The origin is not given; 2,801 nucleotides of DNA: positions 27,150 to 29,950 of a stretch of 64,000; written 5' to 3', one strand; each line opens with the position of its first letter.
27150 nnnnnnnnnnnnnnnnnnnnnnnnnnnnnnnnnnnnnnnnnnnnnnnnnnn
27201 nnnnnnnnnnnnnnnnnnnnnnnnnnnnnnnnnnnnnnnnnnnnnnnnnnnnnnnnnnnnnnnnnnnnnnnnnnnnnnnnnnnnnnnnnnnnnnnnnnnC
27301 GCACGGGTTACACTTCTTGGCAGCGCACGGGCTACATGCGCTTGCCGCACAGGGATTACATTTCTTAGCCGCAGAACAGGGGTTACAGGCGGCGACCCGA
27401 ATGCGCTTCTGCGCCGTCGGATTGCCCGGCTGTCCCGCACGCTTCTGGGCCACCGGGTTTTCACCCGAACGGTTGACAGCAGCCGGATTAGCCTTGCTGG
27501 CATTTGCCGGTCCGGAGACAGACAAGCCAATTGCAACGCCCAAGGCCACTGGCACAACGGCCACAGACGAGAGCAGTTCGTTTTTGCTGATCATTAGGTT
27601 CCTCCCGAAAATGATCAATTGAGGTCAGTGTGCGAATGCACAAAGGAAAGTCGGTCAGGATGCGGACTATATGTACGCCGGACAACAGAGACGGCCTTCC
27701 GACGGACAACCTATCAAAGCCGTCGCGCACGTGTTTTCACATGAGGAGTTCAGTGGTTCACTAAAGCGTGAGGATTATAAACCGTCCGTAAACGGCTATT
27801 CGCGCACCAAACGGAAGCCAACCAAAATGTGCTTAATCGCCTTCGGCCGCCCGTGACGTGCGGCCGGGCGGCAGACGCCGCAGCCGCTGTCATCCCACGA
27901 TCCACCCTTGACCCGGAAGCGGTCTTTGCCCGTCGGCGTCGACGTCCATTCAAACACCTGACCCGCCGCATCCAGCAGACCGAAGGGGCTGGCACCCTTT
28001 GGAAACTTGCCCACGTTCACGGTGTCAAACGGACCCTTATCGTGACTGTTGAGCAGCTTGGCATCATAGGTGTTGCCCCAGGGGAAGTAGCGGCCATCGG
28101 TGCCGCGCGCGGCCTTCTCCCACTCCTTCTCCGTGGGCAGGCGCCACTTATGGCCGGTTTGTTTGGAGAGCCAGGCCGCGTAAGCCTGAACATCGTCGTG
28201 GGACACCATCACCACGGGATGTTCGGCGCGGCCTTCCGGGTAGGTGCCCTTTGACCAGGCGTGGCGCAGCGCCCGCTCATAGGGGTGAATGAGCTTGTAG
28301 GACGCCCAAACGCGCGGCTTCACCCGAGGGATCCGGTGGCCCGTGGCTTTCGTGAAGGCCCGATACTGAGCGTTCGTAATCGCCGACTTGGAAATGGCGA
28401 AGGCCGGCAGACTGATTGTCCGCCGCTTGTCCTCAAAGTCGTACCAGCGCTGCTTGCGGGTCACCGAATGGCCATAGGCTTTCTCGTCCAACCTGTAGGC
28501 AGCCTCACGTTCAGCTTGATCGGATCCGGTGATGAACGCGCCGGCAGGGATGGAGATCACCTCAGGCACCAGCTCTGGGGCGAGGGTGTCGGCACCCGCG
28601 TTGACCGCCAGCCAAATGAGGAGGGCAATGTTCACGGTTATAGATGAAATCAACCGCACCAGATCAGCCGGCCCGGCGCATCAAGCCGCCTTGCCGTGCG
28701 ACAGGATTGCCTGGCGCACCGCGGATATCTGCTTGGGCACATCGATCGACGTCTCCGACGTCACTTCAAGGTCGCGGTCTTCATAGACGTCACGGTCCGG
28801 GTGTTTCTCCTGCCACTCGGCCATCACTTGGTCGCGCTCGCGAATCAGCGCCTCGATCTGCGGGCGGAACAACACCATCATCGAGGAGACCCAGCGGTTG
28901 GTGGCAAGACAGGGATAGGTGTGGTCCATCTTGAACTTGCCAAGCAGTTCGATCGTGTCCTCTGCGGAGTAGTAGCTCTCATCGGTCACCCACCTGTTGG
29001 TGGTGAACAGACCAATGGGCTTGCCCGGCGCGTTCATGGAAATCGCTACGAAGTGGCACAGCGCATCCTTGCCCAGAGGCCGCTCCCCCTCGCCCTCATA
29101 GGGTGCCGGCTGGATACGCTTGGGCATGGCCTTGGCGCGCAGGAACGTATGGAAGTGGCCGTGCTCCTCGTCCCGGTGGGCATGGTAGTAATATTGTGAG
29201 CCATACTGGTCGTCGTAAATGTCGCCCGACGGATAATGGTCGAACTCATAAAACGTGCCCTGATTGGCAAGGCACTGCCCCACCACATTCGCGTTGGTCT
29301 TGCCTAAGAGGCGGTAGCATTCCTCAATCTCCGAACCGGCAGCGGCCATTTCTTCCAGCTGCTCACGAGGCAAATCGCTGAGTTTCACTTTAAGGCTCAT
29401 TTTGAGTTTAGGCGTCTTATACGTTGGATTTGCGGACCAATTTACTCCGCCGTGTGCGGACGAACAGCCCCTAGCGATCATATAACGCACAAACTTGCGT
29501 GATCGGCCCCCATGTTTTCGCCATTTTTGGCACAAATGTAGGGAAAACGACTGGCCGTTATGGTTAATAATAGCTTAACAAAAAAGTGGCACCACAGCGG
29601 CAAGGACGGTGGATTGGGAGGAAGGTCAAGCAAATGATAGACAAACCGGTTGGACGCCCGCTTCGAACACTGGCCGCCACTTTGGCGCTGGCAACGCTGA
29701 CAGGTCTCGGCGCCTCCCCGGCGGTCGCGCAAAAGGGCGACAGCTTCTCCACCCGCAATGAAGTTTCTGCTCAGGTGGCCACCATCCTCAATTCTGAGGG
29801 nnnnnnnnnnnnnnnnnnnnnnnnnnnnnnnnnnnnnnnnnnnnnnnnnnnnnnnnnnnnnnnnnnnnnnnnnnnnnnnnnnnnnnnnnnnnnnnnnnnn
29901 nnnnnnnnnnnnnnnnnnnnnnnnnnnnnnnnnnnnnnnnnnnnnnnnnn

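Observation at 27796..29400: Secreted FGE/SUMF1-like enzyme and a His-rich unknown sit directly upstream of the CNPC-repeat gene; CNPC(K/A) resembles the FGE target CxPxR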

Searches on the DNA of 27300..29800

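Call 83: search_rna_families(source=window, start=27300, end=29800, threshold=evalue, max_evalue=1)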
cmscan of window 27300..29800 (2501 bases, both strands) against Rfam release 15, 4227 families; matches with E-value up to 1: 0.
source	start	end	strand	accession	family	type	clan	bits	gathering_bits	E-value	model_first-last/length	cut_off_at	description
